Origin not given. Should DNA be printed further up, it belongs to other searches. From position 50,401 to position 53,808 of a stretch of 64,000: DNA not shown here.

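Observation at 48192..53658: Four-gene operon: Trp-X-Asn repeat peptide, radical SAM/SPASM maturase and two orphan proteins (candidate undescribed cyclophane-type RiPP system)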

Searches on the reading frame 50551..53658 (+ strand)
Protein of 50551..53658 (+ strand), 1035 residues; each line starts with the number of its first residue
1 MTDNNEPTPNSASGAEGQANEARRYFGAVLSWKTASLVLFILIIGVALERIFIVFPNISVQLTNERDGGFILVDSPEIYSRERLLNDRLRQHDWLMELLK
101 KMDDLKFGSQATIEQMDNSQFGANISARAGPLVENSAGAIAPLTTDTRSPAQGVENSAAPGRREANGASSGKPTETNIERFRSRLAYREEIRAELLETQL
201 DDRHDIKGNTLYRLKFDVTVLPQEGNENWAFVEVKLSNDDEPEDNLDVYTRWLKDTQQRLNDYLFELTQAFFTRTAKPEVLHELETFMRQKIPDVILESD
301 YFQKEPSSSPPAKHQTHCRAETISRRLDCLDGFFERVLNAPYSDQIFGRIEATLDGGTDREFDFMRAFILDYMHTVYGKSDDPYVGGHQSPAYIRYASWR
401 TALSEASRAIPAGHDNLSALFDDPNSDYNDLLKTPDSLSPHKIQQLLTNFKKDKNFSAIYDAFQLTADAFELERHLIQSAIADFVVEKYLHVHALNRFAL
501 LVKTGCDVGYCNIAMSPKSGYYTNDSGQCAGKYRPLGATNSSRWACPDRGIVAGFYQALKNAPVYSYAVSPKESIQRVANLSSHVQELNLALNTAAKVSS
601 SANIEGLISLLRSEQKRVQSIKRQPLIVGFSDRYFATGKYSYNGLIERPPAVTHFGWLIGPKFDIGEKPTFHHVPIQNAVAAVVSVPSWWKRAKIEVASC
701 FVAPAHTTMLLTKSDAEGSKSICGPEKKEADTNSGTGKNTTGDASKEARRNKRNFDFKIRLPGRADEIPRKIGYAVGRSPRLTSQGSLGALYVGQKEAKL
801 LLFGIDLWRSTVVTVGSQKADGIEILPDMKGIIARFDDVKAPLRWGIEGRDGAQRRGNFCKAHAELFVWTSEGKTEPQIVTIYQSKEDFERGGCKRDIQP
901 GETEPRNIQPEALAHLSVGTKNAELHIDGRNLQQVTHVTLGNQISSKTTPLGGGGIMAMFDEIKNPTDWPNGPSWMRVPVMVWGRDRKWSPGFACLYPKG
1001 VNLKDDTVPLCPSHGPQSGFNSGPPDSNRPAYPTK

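Call 3: search_protein_families(library=ncbifam, proteins=[window:50551-53658:+], max_evalue=0.1)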
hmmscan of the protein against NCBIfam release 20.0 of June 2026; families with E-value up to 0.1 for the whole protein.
window:50551-53658:+ (1035 aa): 0 families

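Call 4: search_protein_families(library=pfam, proteins=[window:50551-53658:+], max_evalue=0.1)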
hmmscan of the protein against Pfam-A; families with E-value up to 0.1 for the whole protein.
window:50551-53658:+ (1035 aa): 0 families

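Call 8: find_homologous_proteins(query=window:50551-53658:+)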
Query window:50551-53658:+ (1035 aa): 49 proteins with E <= 0.001 among 8000 candidates.
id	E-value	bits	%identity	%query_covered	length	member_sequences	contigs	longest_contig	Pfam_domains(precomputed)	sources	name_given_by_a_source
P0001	0.0e+0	2413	100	100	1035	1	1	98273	-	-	-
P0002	0.0e+0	1080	57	88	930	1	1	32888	-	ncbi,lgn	-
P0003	2.1e-282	958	49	97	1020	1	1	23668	-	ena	-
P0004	2.5e-117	411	32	80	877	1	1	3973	-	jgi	jgi:hypothetical protein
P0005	2.1e-105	372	36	41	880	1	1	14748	-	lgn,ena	-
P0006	7.6e-94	333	34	37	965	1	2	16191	-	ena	-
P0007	5.9e-92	327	33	40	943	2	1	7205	-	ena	-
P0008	1.4e-91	326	29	78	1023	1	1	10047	-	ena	-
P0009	1.5e-90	323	30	79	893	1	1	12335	-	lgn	-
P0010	5.0e-90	321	35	37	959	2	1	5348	-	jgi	jgi:hypothetical protein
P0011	1.7e-89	319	34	40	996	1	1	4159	-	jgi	jgi:hypothetical protein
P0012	1.2e-88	316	30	49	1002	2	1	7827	-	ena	-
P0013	2.8e-88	315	36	35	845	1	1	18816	-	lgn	-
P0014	2.5e-87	312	30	84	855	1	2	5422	-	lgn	-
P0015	3.9e-87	311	30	82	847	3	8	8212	-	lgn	-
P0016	4.5e-87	311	29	81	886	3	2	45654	-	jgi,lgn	-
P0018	1.1e-84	303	33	36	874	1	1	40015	-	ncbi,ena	-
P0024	9.0e-61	224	38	22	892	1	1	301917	-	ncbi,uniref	ncbi:hypothetical protein [Glaciecola sp. SC05]|uniref:hypothetical protein n=1 Tax=Glaciecola sp. S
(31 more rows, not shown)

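Call 10: find_encoding_contigs(protein=P0002, flank=10000, max_places=3)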
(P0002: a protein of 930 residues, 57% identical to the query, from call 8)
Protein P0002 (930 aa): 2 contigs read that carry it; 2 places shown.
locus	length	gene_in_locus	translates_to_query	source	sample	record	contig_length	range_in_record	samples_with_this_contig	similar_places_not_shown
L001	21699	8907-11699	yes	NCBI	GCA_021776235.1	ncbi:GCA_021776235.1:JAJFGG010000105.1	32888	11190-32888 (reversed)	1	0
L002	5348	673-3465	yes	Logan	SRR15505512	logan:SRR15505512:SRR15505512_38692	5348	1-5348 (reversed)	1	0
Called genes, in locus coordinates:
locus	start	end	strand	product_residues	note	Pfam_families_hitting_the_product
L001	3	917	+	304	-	?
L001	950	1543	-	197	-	PF21176:RecR_HhH, PF02132:RecR_ZnF (faint), PF01751:Toprim, PF13662:Toprim_4, PF21175:RecR_C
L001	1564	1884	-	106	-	PF02575:YbaB_DNA_bd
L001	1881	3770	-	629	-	PF05496:RuvB_N (faint), PF13177:DNA_pol3_delta2, PF13401:AAA_22 (weak), PF00004:AAA, PF22608:DNAX_ATPase_lid, PF12169:DNA_pol3_gamma3, PF12362:DUF3646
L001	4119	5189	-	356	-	PF00753:Lactamase_B, PF00581:Rhodanese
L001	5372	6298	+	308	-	PF09296:NUDIX-like, PF09297:Zn_ribbon_NUD, PF00293:NUDIX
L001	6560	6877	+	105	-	-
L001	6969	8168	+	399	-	PF04055:Radical_SAM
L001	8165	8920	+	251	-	-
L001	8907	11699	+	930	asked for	-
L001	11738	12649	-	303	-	PF00892:EamA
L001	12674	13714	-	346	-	PF05544:Pro_racemase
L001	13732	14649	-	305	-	PF00800:PDT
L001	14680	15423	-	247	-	PF02348:CTP_transf_3, PF12804:NTP_transf_3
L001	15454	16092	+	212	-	PF00034:Cytochrom_C (weak)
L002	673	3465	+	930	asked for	-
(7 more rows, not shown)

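Call 11: find_encoding_contigs(protein=P0003, flank=10000, max_places=3)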
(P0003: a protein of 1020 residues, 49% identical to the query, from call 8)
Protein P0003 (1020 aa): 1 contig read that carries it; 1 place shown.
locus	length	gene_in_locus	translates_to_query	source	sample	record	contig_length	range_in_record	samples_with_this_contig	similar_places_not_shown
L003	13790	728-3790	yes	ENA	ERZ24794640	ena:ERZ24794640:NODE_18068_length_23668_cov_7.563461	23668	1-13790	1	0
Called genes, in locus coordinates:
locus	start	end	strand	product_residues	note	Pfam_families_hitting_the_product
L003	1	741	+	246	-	?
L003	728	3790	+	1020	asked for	-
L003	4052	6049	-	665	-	PF01757:Acyl_transf_3, PF19040:SGNH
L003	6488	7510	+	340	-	PF00535:Glycos_transf_2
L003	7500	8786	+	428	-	PF13439:Glyco_transf_4, PF13477:Glyco_trans_4_2, PF13579:Glyco_trans_4_4, PF20706:GT4-conflict, PF00534:Glycos_transf_1, PF13692:Glyco_trans_1_4, PF13524:Glyco_trans_1_2 (weak)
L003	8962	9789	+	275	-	PF00535:Glycos_transf_2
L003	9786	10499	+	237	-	PF13578:Methyltransf_24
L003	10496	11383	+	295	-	PF00685:Sulfotransfer_1, PF13469:Sulfotransfer_3 (faint)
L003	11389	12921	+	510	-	PF01943:Polysacc_synt (weak)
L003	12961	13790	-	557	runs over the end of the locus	PF13231:PMT_2 (weak)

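Call 12: find_encoding_contigs(protein=P0016, flank=8000, max_places=2)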
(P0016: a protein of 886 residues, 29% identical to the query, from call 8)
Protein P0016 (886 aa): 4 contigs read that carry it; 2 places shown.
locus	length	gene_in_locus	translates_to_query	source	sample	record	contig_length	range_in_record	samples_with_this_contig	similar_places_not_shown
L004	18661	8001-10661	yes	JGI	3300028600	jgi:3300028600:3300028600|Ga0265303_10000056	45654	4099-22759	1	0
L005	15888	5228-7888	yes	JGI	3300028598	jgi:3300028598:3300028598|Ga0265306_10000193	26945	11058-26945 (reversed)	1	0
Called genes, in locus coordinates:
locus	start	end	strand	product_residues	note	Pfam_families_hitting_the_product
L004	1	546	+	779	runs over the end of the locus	-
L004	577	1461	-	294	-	PF02574:S-methyl_trans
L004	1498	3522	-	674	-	PF03704:BTAD (weak)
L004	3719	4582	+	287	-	PF05721:PhyH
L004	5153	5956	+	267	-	PF00211:Guanylate_cyc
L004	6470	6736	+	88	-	-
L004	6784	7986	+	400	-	PF04055:Radical_SAM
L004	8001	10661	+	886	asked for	-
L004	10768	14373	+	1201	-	PF04773:FecR, PF23914:TPR_CcmH_CycH (faint), PF07719:TPR_2 (faint), PF13414:TPR_11 (faint), PF13428:TPR_14 (faint), PF13432:TPR_16 (faint), PF00593:TonB_dep_Rec_b-barrel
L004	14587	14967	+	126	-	-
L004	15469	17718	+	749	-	PF05226:CHASE2, PF00211:Guanylate_cyc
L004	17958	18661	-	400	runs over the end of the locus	-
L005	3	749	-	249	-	?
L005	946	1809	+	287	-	PF05721:PhyH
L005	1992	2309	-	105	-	PF00665:rve (weak)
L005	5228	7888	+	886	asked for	-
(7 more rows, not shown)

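Call 13: find_encoding_contigs(protein=P0018, flank=8000, max_places=2)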
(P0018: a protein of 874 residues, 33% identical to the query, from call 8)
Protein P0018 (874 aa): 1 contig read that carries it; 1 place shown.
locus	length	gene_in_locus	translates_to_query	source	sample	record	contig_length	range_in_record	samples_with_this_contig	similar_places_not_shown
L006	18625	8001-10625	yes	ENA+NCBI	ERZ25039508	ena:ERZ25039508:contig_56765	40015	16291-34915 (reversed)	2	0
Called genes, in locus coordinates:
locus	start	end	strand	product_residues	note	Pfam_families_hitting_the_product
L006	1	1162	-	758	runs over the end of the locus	-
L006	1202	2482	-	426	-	-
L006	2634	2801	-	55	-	-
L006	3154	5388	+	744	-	PF01483:P_proprotein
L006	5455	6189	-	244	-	-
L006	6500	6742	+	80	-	-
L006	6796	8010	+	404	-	PF04055:Radical_SAM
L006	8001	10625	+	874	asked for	-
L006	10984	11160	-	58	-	-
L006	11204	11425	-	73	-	-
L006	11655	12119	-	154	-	PF03328:HpcH_HpaI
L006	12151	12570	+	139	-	-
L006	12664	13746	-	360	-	PF01571:GCV_T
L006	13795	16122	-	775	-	PF18364:Molybdopterin_N (weak), PF00384:Molybdopterin, PF01568:Molydop_binding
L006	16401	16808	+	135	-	PF04828:GFA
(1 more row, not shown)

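Call 14: find_encoding_contigs(protein=P0024, flank=8000, max_places=2)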
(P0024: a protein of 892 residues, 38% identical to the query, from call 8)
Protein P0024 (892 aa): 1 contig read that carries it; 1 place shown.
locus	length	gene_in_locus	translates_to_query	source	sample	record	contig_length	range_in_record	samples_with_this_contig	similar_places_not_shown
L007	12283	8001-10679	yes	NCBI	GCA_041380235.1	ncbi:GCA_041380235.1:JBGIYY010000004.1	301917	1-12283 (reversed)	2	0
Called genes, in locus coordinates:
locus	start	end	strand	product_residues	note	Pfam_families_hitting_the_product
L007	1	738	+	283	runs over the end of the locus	PF02798:GST_N, PF13409:GST_N_2 (faint), PF00043:GST_C (weak), PF13410:GST_C_2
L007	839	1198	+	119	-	PF09685:MamF_MmsF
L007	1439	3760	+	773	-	PF02494:HYR (faint), PF16403:Bact_surface_Ig-like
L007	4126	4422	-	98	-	-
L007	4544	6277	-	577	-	PF13676:TIR_2, PF13181:TPR_8 (weak), PF13371:TPR_9, PF14559:TPR_19 (weak), PF23914:TPR_CcmH_CycH (weak), PF13432:TPR_16 (weak), PF13424:TPR_12, PF13432:TPR_16, +12 more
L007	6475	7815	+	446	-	PF00082:Peptidase_S8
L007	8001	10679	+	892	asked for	-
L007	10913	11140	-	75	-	-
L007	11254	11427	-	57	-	-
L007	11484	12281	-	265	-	?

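Call 23: search_solved_structures(query=A1, max_evalue=1)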
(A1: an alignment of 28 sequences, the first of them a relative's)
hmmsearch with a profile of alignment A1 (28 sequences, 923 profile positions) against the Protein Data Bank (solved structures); distinct sequences matched with E-value up to 1: 2.
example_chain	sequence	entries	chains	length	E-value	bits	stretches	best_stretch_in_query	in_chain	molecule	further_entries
4rsi_B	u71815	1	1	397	0.33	12.5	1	229-466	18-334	Structural maintenance of chromosomes protein 4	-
2if4_A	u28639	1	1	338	0.38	12.3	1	434-553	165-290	ATFKBP42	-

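Call 24: search_protein_families(library=pfam, alignment_id=A1, max_evalue=1)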
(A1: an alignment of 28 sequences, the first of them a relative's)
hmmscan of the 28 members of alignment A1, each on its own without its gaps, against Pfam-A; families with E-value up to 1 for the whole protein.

A. member 1, P0001 (1035 aa): 0 families

B. families by the number of members that match (of 28 scanned): 18 families
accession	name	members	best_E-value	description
PF01833.30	TIG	2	0.0022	IPT/TIG domain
PF09720.15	Unstab_antitox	2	0.15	Putative addiction module component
PF09498.15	DUF2388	1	0.0094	Protein of unknown function (DUF2388)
PF04189.18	Gcd10p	1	0.013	Gcd10p family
PF10208.15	ARMET_C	1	0.039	ARMET, C-terminal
PF20990.2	DUF2207_C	1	0.097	Predicted membrane protein (DUF2207) C-terminal domain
PF13176.12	TPR_7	1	0.098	Tetratricopeptide repeat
PF03110.19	SBP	1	0.099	SBP domain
PF12685.13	SpoIIIAH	1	0.11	SpoIIIAH-like protein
PF07324.16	DGCR6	1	0.15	DiGeorge syndrome critical region 6 (DGCR6) protein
PF16982.10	Flp1_like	1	0.16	Putative Flagellin, Flp1-like, domain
PF25082.1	GIPC1_GH2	1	0.16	GIPC1-3 GH2 domain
PF17727.6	CtsR_C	1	0.17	CtsR C-terminal dimerization domain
PF18957.6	RibLong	1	0.17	Long Rib domain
PF21811.2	RdfA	1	0.25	Rod-determining factor A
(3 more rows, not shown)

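Call 25: find_related_loci(query=A1, collection=genome_contigs, flank=6000)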
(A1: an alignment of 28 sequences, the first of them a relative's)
Query A1 (1035 aa) in genome_contigs; peptide patterns used: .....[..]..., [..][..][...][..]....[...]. (x = any residue, [..] = any of these).
247 stretches matched a pattern; 131 encode a relative of the query (tblastn E <= 1e-3); the best 80 are kept; 80 distinct loci.
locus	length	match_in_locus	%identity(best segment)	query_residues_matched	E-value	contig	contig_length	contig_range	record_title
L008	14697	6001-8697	57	1-911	0e+0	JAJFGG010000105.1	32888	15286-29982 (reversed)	MAG: Alphaproteobacteria bacterium isolate OFTM58 OFTM58_104, whole genome shotgun sequence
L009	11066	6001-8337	27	5-873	5e-64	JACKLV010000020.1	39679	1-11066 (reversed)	MAG: Burkholderiales bacterium isolate HK-STAS-PROT-101 HK-STAS-PROT-101_20, whole genome shotgun sequence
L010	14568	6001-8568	33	64-875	9e-51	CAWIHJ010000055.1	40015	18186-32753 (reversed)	MAG: uncultured Gammaproteobacteria bacterium isolate MFD03551.bin.2.9 genome assembly, contig: contig_56765, whole geno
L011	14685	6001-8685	29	66-886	1e-47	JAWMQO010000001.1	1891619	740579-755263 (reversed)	Halieaceae bacterium WMMBA4 NODE_1_length_1891619_cov_52.034102, whole genome shotgun sequence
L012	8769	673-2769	32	31-882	4e-44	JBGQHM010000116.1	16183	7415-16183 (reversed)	MAG: Candidatus Binatia bacterium isolate OBJ2_061818_070_72 k141_1120760_length_16183_cov_14.0911, whole genome shotgun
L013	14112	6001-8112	25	71-876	2e-37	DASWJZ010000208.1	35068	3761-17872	MAG TPA_asm: Propylenella sp. isolate SMAG_U2909 k141_2715642, whole genome shotgun sequence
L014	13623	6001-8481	34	34-967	9e-36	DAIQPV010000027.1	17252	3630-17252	MAG TPA_asm: Rhodospirillales bacterium isolate CTOTU24504 NODE_1854_length_17252_cov_4.450020, whole genome shotgun seq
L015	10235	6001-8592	38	44-876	1e-35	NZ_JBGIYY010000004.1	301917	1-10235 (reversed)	Glaciecola sp. SC05 scaffold4, whole genome shotgun sequence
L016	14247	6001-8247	31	69-887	7e-35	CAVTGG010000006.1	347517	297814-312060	MAG: uncultured Acidobacteriota bacterium isolate MFD09212.bin.1.4 genome assembly, contig: contig_3216, whole genome sh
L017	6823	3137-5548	31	49-840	4e-34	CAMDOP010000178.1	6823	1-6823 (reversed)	MAG: Crenothrix polyspora isolate TrH-03may19-164 genome assembly, contig: TrH-03may19-C25203, whole genome shotgun sequ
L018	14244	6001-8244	31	69-986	3e-31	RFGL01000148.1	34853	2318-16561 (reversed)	MAG: Acidobacteria bacterium isolate J023 k99_470260, whole genome shotgun sequence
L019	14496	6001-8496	29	35-836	7e-31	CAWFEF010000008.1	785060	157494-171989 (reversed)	MAG: uncultured Gammaproteobacteria bacterium isolate MFD05674.bin.2.90 genome assembly, contig: contig_86828, whole gen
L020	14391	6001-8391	30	69-875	1e-28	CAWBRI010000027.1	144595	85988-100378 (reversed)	MAG: uncultured proteobacterium isolate MFD02134.bin.2.163 genome assembly, contig: contig_9110, whole genome shotgun se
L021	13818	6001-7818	34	68-873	4e-29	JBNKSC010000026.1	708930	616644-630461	MAG: Terasakiella sp. isolate B1B2.bin.14.orig k141_2211549, whole genome shotgun sequence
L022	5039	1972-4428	29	19-839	5e-28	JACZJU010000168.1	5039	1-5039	MAG: Burkholderiales bacterium isolate MAG27 betaproteobacteria_2_contig_634103, whole genome shotgun sequence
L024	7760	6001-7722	38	62-664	2e-27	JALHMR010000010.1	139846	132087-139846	MAG: Rhodospirillaceae bacterium isolate Bin_39_2_2 c_000000000794, whole genome shotgun sequence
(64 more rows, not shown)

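Call 35: predict_structure(alignment_id=A1)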
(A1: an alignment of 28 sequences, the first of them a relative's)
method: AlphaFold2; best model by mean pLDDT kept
length: 1035 residues; sequences in the alignment: 28
mean_pLDDT: 65.2   pTM: 0.60
mean pLDDT of the five models: 65.2, 65.0, 63.3, 61.7, 61.3
residues with pLDDT >= 90: 42; 70-90: 439; 50-70: 287; < 50: 267
segments of 3 or more residues with pLDDT < 50: 1-24, 26-33, 55-66, 110-174, 304-311, 533-539, 541-543, 573-581, 636-646, 712-718, 726-750, 848-857, 895-922, 961-973, 1014-1035
pLDDT, mean of each block of 10 residues (from residue 1): 40 45 47 55 70 52 53 83 82 81 61 41 36 29 31 30 29 51 69 69 67 86 79 87 85 89 86 82 86 66 48 56 78 77 63 56 81 80 58 85 89 83 72 67 75 82 87 89 91 85 83 83 54 49 60 83 74 49 51 52 55 54 68 54 49 82 67 80 87 88 69 48 52 42 41 74 84 77 75 88 86 88 86 91 59 48 85 82 76 46 38 35 53 57 61 57 42 56 60 61 57 39 34 33
secondary structure, 60 per line:
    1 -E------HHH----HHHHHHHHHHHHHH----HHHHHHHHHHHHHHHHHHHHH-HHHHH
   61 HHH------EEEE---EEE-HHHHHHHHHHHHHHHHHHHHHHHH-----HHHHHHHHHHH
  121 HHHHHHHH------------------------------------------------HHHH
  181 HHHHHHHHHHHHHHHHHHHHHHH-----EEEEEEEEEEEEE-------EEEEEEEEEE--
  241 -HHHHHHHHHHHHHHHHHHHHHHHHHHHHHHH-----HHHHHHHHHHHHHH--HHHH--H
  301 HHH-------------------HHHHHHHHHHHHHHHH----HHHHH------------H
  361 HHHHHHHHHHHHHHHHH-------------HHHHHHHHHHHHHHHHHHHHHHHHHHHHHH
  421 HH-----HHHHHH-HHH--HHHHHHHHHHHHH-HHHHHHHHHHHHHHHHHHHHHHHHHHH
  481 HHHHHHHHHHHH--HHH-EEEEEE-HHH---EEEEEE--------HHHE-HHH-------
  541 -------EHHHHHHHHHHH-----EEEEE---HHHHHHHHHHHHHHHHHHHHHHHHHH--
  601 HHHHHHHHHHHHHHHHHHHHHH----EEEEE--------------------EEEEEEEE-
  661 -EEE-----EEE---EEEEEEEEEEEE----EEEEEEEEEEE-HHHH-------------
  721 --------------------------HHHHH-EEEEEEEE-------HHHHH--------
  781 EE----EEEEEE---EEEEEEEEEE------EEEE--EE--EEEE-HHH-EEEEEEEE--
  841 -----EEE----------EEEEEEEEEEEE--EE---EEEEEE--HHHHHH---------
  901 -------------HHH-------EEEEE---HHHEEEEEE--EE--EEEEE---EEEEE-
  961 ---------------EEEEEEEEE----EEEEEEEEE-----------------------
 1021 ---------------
elements in order (helices of 4 or more, strands of 3 or more residues): H16-29 H34-54 H56-63 E70-73 E77-79 H81-104 H110-128 H177-203 E209-221 E229-238 H242-272 H278-291 H294-297 H300-303 H323-338 H343-347 H360-377 H391-422 H428-433 H440-452 H454-492 E499-504 E512-517 H549-559 E565-569 H573-598 H601-622 E627-631 E652-659 E662-664 E670-672 E676-687 E692-702 H704-707 H747-751 E753-760 H768-772 E787-792 E796-805 E812-815 E822-825 E831-838 E846-848 E859-870 E878-883 H886-891 E924-928 E935-940 E947-951 E955-959 E976-984 E989-997
